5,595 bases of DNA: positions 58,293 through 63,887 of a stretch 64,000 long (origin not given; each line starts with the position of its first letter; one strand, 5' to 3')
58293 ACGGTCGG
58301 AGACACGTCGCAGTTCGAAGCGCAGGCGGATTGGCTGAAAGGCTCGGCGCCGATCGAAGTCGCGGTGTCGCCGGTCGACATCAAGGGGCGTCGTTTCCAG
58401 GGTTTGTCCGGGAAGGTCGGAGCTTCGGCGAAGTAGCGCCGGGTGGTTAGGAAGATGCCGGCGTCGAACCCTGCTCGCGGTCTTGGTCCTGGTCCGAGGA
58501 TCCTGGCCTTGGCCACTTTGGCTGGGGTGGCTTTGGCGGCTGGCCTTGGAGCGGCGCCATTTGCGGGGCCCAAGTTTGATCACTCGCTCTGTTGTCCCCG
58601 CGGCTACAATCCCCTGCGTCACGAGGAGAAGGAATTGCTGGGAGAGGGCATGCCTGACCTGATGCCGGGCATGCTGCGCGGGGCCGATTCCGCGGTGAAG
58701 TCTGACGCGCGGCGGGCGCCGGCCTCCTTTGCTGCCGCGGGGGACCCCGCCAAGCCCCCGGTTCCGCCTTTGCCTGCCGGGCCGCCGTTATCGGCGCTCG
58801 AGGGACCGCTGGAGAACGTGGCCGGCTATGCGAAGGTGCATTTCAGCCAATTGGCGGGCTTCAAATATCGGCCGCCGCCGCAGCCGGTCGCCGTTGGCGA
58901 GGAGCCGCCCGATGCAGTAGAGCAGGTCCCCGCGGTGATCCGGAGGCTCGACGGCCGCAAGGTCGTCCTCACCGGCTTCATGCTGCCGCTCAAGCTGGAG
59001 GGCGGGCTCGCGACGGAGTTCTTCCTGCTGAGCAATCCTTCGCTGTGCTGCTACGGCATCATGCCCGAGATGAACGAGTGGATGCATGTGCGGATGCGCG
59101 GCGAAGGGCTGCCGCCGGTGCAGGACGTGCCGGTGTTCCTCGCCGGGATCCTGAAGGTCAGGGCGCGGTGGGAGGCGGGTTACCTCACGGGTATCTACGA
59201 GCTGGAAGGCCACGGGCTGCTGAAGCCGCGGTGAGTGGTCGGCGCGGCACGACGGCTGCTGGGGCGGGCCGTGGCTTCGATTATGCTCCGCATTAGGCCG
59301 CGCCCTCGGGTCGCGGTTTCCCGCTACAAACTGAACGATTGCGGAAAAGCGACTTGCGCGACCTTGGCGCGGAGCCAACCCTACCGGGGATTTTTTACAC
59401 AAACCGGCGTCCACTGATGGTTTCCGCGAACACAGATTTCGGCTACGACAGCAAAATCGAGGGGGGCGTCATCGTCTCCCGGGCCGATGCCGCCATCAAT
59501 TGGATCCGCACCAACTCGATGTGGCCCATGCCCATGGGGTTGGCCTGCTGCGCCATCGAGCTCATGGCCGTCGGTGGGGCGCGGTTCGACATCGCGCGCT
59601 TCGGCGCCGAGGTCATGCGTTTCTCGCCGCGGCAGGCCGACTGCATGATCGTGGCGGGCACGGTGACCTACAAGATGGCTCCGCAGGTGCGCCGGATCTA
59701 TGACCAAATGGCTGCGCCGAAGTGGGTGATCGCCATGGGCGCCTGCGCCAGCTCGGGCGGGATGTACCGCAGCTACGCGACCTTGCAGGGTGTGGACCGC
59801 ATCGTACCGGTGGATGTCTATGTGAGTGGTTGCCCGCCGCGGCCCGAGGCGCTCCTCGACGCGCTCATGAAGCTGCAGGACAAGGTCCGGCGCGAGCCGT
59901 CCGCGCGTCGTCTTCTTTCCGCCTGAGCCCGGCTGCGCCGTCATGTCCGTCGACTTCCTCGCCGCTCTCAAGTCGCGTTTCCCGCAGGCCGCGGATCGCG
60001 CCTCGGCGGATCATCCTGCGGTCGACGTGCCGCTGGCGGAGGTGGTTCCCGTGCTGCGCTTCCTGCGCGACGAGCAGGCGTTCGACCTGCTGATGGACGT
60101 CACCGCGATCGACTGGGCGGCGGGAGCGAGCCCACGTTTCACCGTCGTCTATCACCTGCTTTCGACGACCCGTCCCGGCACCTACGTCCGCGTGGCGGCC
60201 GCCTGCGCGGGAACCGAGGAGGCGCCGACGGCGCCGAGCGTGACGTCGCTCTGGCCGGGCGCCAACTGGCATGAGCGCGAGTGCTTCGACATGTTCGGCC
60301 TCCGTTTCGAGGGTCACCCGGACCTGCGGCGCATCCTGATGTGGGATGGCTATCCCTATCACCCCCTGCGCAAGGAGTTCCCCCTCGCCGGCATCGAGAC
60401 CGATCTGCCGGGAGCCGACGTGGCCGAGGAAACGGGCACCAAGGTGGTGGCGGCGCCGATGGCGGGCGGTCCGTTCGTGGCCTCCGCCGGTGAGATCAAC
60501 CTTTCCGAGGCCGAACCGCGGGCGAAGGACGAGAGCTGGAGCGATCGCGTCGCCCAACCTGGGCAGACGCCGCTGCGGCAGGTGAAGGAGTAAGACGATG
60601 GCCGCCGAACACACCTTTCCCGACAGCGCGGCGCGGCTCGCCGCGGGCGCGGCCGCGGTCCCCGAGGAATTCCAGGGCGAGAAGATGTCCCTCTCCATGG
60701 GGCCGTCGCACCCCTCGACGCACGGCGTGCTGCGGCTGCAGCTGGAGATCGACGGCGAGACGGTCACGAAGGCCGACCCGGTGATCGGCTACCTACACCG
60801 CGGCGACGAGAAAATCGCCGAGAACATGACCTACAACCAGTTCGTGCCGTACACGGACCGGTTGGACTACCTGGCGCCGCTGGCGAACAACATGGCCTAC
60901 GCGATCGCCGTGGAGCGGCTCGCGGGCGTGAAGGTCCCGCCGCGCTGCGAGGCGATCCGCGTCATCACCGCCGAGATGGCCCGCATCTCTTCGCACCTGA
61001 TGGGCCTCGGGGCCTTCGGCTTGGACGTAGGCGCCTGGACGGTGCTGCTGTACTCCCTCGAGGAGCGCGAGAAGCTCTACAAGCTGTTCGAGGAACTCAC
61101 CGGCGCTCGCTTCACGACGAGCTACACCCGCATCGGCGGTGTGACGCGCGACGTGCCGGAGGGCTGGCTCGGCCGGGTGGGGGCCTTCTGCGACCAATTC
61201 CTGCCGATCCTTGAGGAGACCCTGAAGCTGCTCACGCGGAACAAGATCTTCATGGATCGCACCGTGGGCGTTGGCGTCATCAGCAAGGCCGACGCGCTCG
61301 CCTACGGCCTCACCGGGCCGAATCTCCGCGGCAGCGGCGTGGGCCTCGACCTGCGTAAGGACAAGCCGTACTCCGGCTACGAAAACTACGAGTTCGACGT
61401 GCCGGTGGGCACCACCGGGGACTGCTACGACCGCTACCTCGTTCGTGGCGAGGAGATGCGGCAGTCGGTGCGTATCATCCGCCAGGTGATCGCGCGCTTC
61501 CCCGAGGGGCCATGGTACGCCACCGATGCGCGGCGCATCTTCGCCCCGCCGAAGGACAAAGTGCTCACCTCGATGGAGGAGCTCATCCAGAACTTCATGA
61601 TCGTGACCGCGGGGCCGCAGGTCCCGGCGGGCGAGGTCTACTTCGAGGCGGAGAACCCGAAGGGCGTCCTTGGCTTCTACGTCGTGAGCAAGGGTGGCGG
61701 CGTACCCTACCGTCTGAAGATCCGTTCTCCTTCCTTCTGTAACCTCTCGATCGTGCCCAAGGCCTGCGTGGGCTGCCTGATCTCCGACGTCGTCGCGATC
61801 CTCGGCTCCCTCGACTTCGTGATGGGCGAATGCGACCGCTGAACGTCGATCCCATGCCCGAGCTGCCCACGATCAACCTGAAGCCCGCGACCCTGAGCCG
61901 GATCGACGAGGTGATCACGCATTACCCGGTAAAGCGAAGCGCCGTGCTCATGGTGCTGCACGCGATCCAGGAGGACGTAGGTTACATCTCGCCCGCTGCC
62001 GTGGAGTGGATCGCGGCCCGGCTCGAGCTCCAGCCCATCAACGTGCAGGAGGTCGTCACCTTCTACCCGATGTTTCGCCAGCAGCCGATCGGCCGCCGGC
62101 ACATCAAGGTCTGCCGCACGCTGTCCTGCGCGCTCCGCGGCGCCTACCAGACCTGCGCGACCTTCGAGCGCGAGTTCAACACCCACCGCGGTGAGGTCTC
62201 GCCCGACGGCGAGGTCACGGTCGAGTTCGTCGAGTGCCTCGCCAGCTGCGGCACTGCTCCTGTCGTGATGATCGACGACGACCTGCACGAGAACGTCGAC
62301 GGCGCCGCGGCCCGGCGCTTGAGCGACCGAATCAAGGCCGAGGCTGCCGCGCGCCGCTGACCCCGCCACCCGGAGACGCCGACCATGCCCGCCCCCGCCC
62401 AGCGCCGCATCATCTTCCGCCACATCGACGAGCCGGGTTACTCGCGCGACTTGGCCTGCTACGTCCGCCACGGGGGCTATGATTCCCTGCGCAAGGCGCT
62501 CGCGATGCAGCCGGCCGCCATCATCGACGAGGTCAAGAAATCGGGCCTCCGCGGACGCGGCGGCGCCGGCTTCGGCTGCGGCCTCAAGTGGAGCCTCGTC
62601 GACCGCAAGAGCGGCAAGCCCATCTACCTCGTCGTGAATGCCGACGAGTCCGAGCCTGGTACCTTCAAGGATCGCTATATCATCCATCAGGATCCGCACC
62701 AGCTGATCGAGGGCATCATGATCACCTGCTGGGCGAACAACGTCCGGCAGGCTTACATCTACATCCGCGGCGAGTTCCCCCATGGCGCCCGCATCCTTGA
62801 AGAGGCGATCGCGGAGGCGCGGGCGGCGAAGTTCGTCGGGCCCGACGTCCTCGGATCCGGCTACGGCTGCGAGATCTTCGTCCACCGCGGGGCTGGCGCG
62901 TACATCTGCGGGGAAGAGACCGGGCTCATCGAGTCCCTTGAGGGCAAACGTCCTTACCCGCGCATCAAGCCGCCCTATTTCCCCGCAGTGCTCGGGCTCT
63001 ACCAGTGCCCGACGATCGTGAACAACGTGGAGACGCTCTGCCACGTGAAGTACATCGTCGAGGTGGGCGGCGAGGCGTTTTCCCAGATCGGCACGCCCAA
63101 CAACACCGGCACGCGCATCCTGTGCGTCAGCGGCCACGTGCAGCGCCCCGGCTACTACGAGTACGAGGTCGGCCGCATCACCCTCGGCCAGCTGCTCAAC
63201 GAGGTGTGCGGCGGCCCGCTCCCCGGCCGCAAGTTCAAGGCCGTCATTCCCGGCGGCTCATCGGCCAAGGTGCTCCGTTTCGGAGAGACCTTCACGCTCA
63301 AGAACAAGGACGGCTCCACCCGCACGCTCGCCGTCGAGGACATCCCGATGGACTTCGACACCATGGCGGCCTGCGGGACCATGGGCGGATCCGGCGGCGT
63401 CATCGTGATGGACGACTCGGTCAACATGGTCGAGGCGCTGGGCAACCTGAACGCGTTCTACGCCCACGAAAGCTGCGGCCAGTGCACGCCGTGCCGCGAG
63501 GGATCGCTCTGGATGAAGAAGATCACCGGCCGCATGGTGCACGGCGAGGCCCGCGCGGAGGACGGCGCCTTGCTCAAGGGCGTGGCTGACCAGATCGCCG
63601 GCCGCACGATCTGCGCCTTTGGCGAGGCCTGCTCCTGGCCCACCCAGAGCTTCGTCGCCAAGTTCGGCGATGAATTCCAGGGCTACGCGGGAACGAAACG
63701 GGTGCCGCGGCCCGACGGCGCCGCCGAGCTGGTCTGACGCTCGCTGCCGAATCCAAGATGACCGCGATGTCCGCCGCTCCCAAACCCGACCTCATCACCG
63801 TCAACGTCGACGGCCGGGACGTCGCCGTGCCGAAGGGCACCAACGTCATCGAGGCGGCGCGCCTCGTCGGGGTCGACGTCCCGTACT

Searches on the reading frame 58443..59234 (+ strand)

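Call 91: search_protein_families(library=pfam, proteins=[window:58443-59234:+], max_evalue=0.0001)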
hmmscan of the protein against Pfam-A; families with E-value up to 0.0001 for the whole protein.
window:58443-59234:+ (263 aa): 1 family
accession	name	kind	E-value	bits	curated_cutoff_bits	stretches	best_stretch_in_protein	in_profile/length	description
PF11736.14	DUF3299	-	2.3e-05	24.9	22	1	161-241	39-120/139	Protein of unknown function (DUF3299)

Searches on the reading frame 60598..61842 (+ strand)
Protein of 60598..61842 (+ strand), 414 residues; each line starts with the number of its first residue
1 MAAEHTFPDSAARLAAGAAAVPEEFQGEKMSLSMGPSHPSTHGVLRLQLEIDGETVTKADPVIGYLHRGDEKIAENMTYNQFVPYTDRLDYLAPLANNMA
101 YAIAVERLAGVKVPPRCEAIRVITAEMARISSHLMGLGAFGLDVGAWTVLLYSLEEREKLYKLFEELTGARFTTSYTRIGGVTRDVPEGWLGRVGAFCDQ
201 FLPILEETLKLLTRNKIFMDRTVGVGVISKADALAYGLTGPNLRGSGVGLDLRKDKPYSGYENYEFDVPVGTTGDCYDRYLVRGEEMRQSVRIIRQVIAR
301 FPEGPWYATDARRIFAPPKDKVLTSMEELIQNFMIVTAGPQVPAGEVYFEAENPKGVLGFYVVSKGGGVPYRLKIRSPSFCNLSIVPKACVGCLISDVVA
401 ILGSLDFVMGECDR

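Call 91: search_protein_families(library=pfam, proteins=[window:60598-61842:+], max_evalue=0.0001)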
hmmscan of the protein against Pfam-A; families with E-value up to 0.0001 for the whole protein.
window:60598-61842:+ (414 aa): 1 family
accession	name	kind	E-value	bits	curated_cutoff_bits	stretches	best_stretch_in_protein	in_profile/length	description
PF00346.24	Complex1_49kDa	-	1.2e-114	382.4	24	1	143-414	1-271/271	Respiratory-chain NADH dehydrogenase, 49 Kd subunit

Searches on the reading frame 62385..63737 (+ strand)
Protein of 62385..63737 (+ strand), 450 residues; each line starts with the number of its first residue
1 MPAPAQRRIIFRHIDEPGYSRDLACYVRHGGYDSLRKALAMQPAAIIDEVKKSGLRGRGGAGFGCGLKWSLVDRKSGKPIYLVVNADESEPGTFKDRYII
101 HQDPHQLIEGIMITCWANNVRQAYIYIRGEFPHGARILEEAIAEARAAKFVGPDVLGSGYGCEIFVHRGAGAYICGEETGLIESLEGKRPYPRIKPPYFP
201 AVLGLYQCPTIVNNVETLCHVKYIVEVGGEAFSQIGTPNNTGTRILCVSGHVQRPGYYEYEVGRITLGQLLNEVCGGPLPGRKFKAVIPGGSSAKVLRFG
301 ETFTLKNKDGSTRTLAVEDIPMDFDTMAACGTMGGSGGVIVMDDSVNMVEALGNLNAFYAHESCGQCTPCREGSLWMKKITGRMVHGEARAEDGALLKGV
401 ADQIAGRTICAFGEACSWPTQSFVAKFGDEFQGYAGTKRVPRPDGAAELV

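Call 91: search_protein_families(library=pfam, proteins=[window:62385-63737:+], max_evalue=0.0001)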
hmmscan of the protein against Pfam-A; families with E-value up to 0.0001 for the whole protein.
window:62385-63737:+ (450 aa): 4 families
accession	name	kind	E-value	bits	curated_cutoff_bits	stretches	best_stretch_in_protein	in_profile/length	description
PF01512.22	Complex1_51K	-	1.1e-46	158.9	31.2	1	50-222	1-149/150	Nuo51 FMN-binding domain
PF10589.14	NADH_4Fe-4S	-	8.2e-27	93.4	23.5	1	352-432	3-83/85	NADH-ubiquinone oxidoreductase-F iron-sulfur binding region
PF22461.2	SLBB_2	-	1.1e-07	32.3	27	1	246-335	3-73/79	SLBB domain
PF10531.15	SLBB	-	1.5e-07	31.6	27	1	246-295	2-53/55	SLBB domain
